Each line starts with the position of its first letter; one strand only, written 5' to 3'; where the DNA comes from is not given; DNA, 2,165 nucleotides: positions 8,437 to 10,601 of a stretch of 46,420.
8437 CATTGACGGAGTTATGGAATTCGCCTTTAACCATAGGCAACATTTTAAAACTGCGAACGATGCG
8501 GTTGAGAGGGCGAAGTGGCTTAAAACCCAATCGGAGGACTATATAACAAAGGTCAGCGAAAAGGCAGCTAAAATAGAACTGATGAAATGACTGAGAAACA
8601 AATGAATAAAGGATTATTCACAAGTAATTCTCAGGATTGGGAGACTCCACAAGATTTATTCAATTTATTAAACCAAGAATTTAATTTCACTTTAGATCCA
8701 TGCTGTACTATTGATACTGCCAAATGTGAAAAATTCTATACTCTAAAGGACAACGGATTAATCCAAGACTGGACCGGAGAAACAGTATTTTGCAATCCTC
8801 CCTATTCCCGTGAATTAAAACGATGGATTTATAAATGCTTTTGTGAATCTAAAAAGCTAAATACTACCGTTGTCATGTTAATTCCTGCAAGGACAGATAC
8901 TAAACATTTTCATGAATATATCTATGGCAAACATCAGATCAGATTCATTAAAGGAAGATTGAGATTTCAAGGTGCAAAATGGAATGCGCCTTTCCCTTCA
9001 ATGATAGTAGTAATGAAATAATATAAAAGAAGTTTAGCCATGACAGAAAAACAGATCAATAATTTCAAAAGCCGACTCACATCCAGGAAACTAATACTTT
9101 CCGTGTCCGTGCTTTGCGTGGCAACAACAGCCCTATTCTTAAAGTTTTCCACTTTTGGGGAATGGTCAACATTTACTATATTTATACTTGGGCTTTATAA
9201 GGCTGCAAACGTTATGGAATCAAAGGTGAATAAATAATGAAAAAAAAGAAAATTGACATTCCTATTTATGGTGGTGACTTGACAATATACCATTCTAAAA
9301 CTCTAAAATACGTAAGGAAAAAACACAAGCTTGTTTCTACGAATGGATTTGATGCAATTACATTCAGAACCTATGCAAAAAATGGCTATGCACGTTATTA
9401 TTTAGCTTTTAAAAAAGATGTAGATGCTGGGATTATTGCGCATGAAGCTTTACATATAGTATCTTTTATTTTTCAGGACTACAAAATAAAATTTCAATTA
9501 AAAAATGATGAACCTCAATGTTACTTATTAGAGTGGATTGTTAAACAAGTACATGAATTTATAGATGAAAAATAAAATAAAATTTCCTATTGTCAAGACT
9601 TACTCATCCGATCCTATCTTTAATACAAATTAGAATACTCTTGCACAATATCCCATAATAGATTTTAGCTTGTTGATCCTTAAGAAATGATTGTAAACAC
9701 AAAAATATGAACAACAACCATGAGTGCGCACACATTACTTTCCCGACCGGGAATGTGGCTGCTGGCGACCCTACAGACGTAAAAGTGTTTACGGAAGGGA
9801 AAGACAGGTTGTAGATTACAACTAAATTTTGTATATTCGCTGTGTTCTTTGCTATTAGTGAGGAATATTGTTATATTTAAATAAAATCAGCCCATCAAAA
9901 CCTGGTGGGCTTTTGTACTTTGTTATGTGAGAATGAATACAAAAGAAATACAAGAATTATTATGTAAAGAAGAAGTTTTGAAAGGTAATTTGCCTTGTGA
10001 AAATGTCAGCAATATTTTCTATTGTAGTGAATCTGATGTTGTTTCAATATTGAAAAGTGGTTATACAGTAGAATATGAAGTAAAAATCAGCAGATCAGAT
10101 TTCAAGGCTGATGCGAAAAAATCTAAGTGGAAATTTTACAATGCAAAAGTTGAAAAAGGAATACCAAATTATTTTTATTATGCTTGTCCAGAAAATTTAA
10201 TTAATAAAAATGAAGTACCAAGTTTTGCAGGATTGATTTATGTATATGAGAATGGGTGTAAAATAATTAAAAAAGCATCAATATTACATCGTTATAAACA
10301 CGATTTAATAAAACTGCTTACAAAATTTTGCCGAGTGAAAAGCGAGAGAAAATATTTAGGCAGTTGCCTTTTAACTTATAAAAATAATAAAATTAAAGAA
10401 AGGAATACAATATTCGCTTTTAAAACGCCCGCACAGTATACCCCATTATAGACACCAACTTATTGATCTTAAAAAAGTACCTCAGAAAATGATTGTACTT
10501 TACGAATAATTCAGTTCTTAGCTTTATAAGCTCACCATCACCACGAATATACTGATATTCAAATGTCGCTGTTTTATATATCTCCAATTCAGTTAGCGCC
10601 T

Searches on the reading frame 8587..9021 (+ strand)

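Call 83: search_protein_families(library=phrogs, proteins=[window:8587-9021:+], max_evalue=0.001)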
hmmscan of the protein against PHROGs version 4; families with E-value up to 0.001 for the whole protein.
window:8587-9021:+ (144 aa): 4 families
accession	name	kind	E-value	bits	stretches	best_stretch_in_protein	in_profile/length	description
phrog_111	-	other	2.3e-52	179.8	1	4-143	53-201/345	DNA methyltransferase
phrog_22740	-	unknown function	3.9e-30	105.3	1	6-91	2-89/99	-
phrog_6083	-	DNA, RNA and nucleotide metabolism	5.9e-12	46.6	1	91-144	3-66/94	DNA methylase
phrog_33262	-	moron, auxiliary metabolic gene and host takeover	2.1e-09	37.4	1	16-135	305-437/495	phosphoadenosine phosphosulfate reductase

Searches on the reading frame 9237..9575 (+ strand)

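Call 83: search_protein_families(library=phrogs, proteins=[window:9237-9575:+], max_evalue=0.001)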
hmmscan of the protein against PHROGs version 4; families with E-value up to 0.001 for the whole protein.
window:9237-9575:+ (112 aa): 1 family
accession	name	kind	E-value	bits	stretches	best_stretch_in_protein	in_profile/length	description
phrog_1365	-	unknown function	3.5e-21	76.5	1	1-111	3-118/127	-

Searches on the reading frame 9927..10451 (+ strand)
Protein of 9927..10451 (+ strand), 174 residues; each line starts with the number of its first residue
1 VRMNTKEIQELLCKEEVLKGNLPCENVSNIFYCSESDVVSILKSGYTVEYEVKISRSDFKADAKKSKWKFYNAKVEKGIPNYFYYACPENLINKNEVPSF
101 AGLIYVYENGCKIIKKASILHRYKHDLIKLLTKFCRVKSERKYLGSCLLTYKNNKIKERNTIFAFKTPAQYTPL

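Call 83: search_protein_families(library=phrogs, proteins=[window:9927-10451:+], max_evalue=0.001)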
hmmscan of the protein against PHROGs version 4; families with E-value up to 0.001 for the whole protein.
window:9927-10451:+ (174 aa): 3 families
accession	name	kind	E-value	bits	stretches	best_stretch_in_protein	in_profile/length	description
phrog_2776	-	unknown function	6.8e-27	95.3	1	3-153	9-152/181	-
phrog_631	-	unknown function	8.5e-14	52.8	1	36-119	59-139/260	-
phrog_5429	-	DNA, RNA and nucleotide metabolism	4.6e-13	50.4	1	46-118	66-135/176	DNA repair protein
